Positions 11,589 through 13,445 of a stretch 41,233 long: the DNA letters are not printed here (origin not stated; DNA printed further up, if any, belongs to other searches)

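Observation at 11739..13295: Orphan, strongly diverged contractile-tail-sheath homolog with no tube, baseplate or spike partners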

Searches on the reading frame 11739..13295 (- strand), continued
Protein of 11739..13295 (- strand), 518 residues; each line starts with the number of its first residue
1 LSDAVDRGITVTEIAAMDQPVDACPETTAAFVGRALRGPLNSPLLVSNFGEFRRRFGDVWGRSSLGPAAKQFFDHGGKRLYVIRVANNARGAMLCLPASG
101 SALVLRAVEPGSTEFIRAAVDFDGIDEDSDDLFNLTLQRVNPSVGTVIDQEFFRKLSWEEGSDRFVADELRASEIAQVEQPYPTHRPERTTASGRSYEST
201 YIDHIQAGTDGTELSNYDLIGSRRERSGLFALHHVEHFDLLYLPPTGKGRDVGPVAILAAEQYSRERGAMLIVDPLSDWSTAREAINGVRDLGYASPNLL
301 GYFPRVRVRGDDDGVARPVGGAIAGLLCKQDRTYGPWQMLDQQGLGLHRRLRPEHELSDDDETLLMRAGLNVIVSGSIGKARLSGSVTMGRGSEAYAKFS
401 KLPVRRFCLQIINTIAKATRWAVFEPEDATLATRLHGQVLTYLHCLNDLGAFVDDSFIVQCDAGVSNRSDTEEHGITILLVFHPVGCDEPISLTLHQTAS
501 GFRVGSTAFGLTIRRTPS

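Call 55: find_related_loci(query=A5, collection=metagenome_contigs, flank=10000)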
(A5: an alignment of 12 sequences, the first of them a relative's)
Query A5 (523 aa) in metagenome_contigs; peptide patterns used: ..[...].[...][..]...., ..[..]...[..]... (x = any residue, [..] = any of these).
600 stretches matched a pattern (row limit reached: there are more); 584 encode a relative of the query (tblastn E <= 1e-3); the best 80 are kept; 80 distinct loci.
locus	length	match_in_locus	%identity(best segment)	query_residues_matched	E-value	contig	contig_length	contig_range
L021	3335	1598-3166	59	2-523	0e+0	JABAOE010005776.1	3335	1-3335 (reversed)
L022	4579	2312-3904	52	1-522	2e-177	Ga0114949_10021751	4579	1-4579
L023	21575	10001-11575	49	1-522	4e-156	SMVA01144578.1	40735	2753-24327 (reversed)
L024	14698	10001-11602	48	5-522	2e-154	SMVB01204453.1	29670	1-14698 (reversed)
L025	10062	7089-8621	48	4-522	2e-148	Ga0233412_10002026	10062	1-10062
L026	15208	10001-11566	48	2-522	6e-148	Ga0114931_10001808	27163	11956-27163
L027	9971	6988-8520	49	4-523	2e-147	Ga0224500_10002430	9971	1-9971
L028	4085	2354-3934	47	1-522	9e-150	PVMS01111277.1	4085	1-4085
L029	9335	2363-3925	49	4-522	1e-145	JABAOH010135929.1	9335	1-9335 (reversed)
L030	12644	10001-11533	49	4-523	3e-145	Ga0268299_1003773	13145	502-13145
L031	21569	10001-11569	51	1-522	1e-168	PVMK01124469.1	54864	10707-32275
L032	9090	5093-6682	49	5-522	4e-145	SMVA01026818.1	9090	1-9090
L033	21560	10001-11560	46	1-523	2e-144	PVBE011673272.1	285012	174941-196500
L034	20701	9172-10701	49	4-522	8e-144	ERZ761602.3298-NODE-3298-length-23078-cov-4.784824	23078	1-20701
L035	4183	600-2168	48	2-522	2e-146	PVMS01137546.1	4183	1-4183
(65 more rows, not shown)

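Call 57: predict_structure(alignment_id=A4)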
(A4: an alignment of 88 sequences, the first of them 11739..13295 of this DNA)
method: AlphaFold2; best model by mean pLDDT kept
length: 518 residues; sequences in the alignment: 88
mean_pLDDT: 87.1   pTM: 0.86
mean pLDDT of the five models: 87.1, 87.1, 85.9, 85.7, 85.3
residues with pLDDT >= 90: 321; 70-90: 150; 50-70: 21; < 50: 26
segments of 3 or more residues with pLDDT < 50: 1-11, 465-467, 508-518
pLDDT, mean of each block of 10 residues (from residue 1): 32 65 91 92 95 88 87 96 92 93 93 89 93 95 86 96 95 93 94 79 88 92 95 93 90 96 94 96 96 93 92 84 96 91 82 93 94 86 91 68 93 92 83 91 95 91 58 78 89 88 66 41
secondary structure, 60 per line:
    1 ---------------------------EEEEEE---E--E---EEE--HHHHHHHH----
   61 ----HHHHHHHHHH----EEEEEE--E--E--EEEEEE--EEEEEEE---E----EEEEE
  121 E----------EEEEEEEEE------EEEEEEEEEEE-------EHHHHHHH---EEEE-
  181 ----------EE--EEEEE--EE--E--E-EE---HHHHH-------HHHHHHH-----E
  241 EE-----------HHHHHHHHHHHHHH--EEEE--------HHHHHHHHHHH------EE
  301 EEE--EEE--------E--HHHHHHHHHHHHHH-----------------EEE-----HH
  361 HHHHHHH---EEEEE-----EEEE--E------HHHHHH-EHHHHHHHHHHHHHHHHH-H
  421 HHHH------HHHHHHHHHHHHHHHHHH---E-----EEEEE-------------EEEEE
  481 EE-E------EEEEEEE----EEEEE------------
elements in order: E28-33 E44-46 H49-56 H65-74 E79-84 E93-98 E101-107 E116-121 E132-140 E147-157 H166-172 E176-179 E195-199 H216-220 H228-234 E240-242 H254-267 E270-273 H282-292 E299-303 E306-308 H320-333 E351-353 H359-367 E371-375 E381-384 H394-399 H402-418 H420-424 H431-448 E458-462 E476-482 E491-497 E502-506
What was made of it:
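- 11739..13295 (-): Solitary sheath-fold gene, 518 aa, TTG start. AF2 pLDDT 87.1 and pTM 0.86 (call 57).
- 13254..13274 (-): N-terminal arm GITVTEI (residues 8-14), the counterpart of canonical PGVYVEE. Low confidence in the AF2 monomer: residues 1-11 pLDDT <50, block 11-20 mean 65 (call 57).
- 12012..12086 (-): C-terminal long-helix block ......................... (residues 404-428). It is the best-retained sheath signature. Helix 402-418 in the model (call 57).
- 11769..11804 (-): C-terminal arm (residues 498-509). In the AF2 model residues 502-506 form a strand, block 501-510 has mean pLDDT 66, and 508-518 are below 50 (call 57).
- On Contractile tail sheath superfamily (Pfam PF04984/PF17482; PHROG 23): AF2 model pLDDT 87.1, pTM 0.86 (call 57). 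Arm-like segments exist and have low confidence in the monomer model (call 57).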

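Call 62: fold_search(model_id=the predicted structure, library=pdb)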
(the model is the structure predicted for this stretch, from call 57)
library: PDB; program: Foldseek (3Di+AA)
matches with E <= 10: 577; with E <= 0.001: 98
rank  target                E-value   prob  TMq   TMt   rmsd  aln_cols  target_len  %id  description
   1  9ezm_A                1.0e-27  1.00  0.68  0.71   8.2       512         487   21  CryoEM structure of the contracted sheath in H. borinquense (released 2024-11-27)
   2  9g8s_e                8.8e-20  1.00  0.61  0.68   8.4       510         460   13  C3 reconstruction of extended phiCD508 needle (released 2025-04-09)
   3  9ay3_A                1.2e-18  1.00  0.68  0.67   9.7       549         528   14  Tail sheath of P1 bacteriophage (released 2025-09-10)
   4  9mkb_dS               1.8e-18  1.00  0.67  0.55   9.0       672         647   12  Structure of the bacteriophage T4 portal-neck-tail complex (released 2025-12-24)
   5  8jaj_a                2.9e-18  1.00  0.68  0.67   8.4       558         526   14  In situ structures of the ultra-long contracted tail of Myoviridae phage P1 (released 2023-06-21)
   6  3lml_D                3.0e-18  1.00  0.65  0.76   4.7       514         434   14  Crystal Structure of the sheath tail protein Lin1278 from Listeria innocua, Northeast Structural Genomics Consortium T (released 2010-03-09)
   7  9gtp_1e               5.0e-18  1.00  0.55  0.79   6.0       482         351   20  Cryo-EM structure of a contractile injection system in Streptomyces coelicolor, the baseplate complex in extended sta (released 2025-06-18)
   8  9f4a_SA               6.3e-18  1.00  0.66  0.54   9.4       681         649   14  Interface between baseplate cup and extended tail tube/sheath of Klebsiella phage KP1 variant vB_Kpn_Lilla1 (released 2025-05-14)
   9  3lml_C                9.8e-18  1.00  0.64  0.75   4.6       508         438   14  Crystal Structure of the sheath tail protein Lin1278 from Listeria innocua, Northeast Structural Genomics Consortium T (released 2010-03-09)
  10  3lml_E                1.0e-17  1.00  0.64  0.75   5.0       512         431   14  Crystal Structure of the sheath tail protein Lin1278 from Listeria innocua, Northeast Structural Genomics Consortium T (released 2010-03-09)
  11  8kee_A                1.0e-17  1.00  0.55  0.56  15.1       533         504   14  Cyanophage A-1(L) sheath-tube (released 2024-04-10)
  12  3lml_B                1.4e-17  1.00  0.63  0.74   4.6       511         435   14  Crystal Structure of the sheath tail protein Lin1278 from Listeria innocua, Northeast Structural Genomics Consortium T (released 2010-03-09)
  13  3hxl                  1.7e-17  1.00  0.55  0.66   6.7       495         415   13  Crystal Structure of the sheath tail protein (DSY3957) from Desulfitobacterium hafniense, Northeast Structural Genomics  (released 2009-07-07)
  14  8jan_m                2.7e-17  1.00  0.68  0.67   9.8       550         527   14  In situ structures of the ultra-long extended tail of Myoviridae phage P1 (released 2023-06-21)
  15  9gtp_1f               4.0e-17  1.00  0.55  0.79   6.1       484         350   18  Cryo-EM structure of a contractile injection system in Streptomyces coelicolor, the baseplate complex in extended sta (released 2025-06-18)
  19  9mkb_AK               7.9e-17  1.00  0.64  0.52  10.4       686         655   13  Structure of the bacteriophage T4 portal-neck-tail complex (released 2025-12-24)
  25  9mkb_1                1.9e-15  1.00  0.65  0.53  10.6       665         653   13  Structure of the bacteriophage T4 portal-neck-tail complex (released 2025-12-24)
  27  8bky_A                1.3e-14  1.00  0.53  0.72   8.7       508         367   18  Cryo-EM structure of a contractile injection system in Streptomyces coelicolor, the contracted sheath shell. (released 2023-03-15)
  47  3j2m_U                3.6e-12  1.00  0.62  0.54   6.6       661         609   13  The X-ray structure of the gp15 hexamer and the model of the gp18 protein fitted into the cryo-EM reconstruction of th (released 2013-03-06)
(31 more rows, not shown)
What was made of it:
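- On Contractile tail sheath superfamily (Pfam PF04984/PF17482; PHROG 23): All 50 top Foldseek PDB hits are sheath subunits, the best at E=1e-27 with TM 0.68-0.71 over ~510 columns (call 62).
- Closest known: Tube-independent sheath polymers. Same: T4 gp18 is a structural match (9mkb and 3j2m, call 62).
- The sheath fold is complete over all three domains (call 62).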

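Call 63: search_protein_families(library=pfam, alignment_id=A6, max_evalue=0.00001)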
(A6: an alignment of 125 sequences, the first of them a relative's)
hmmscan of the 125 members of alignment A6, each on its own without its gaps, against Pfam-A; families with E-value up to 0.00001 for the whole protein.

A. member 1, L023:11670-12308:+ (212 aa): 0 families

B. families by the number of members that match (of 125 scanned): 49 families (the first 25 are shown)
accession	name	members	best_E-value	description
PF03734.19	YkuD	11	1.1e-25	L,D-transpeptidase catalytic domain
PF02538.19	Hydantoinase_B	6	2.3e-204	Hydantoinase B/oxoprolinase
PF01968.24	Hydantoinase_A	6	1.4e-102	Hydantoinase/oxoprolinase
PF01435.24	Peptidase_M48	6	4.9e-40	Peptidase family M48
PF19277.4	GPAT_C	5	1.1e-107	Glycerol-3-phosphate acyltransferase C-terminal region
PF01553.26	Acyltransferase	5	7.5e-26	Acyltransferase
PF00291.31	PALP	4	1.3e-85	Pyridoxal-phosphate dependent enzyme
PF05378.19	Hydant_A_N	4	2.6e-56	Hydantoinase/oxoprolinase N-terminal region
PF00585.24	Thr_dehydrat_C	4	6.7e-55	C-terminal regulatory domain of Threonine dehydratase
PF01433.26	Peptidase_M1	4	1.2e-44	Peptidase family M1 domain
PF09127.17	Leuk-A4-hydro_C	4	4.1e-28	Leukotriene A4 hydrolase, C-terminal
PF17900.6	Peptidase_M1_N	4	2.9e-16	Peptidase M1 N-terminal domain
PF12697.13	Abhydrolase_6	4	4.1e-09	Alpha/beta hydrolase family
PF00892.27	EamA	3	6.7e-34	EamA-like transporter family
PF19278.4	Hydant_A_C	3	1.1e-11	Hydantoinase/oxoprolinase C-terminal domain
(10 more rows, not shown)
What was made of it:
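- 21 metagenome loci by Pfam census (call 63)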

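Call 66: list_cluster_members(proteins=[P0121, P0122, P0123, P0125, P0127, P0130, P0131, P0143, P0149, P0390])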
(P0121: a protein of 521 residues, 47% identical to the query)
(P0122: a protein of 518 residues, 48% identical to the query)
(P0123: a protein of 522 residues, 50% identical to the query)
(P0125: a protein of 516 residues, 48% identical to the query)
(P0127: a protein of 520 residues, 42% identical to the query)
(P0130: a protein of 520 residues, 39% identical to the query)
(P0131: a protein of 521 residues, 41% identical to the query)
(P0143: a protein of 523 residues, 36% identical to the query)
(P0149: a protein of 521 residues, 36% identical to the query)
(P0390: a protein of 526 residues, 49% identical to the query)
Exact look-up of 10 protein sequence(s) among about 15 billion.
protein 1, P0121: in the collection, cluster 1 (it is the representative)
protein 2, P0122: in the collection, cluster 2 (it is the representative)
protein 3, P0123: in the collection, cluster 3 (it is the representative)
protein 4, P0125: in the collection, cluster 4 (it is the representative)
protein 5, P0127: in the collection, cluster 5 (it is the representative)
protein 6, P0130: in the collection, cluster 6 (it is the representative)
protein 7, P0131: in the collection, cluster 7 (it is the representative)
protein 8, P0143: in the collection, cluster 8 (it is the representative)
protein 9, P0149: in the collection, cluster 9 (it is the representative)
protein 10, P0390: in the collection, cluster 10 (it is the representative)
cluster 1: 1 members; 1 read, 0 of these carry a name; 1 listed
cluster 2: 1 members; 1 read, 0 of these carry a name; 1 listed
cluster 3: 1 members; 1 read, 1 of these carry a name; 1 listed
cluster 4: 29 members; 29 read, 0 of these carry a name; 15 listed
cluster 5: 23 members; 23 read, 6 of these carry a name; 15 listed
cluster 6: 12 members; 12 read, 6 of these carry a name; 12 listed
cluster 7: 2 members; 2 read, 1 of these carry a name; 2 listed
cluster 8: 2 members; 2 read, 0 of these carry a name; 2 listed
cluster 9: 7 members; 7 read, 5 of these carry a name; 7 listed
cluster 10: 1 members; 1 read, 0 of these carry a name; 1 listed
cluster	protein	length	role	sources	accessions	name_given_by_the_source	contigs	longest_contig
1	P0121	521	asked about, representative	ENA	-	-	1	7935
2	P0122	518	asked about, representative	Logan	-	-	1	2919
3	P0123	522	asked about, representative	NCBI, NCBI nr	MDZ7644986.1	MAG: hypothetical protein U5K76_12710 [Woeseiaceae bacterium] | hypothetical protein [Woeseiaceae bacterium]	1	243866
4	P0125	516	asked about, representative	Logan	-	-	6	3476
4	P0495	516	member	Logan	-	-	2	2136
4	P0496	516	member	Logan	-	-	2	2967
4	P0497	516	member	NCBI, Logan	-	-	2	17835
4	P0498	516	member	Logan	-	-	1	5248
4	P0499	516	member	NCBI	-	-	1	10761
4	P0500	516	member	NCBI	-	-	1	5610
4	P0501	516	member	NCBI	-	-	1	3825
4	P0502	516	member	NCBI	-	-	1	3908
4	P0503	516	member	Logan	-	-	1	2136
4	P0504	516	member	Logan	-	-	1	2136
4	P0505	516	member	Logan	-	-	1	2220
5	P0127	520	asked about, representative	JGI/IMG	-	-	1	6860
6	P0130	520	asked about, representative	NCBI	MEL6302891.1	MAG: hypothetical protein AAFR07_14745 [Pseudomonadota bacterium]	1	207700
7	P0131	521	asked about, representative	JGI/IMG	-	hypothetical protein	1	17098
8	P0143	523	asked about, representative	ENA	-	-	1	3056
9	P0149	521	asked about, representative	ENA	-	-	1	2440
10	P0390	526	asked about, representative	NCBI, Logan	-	-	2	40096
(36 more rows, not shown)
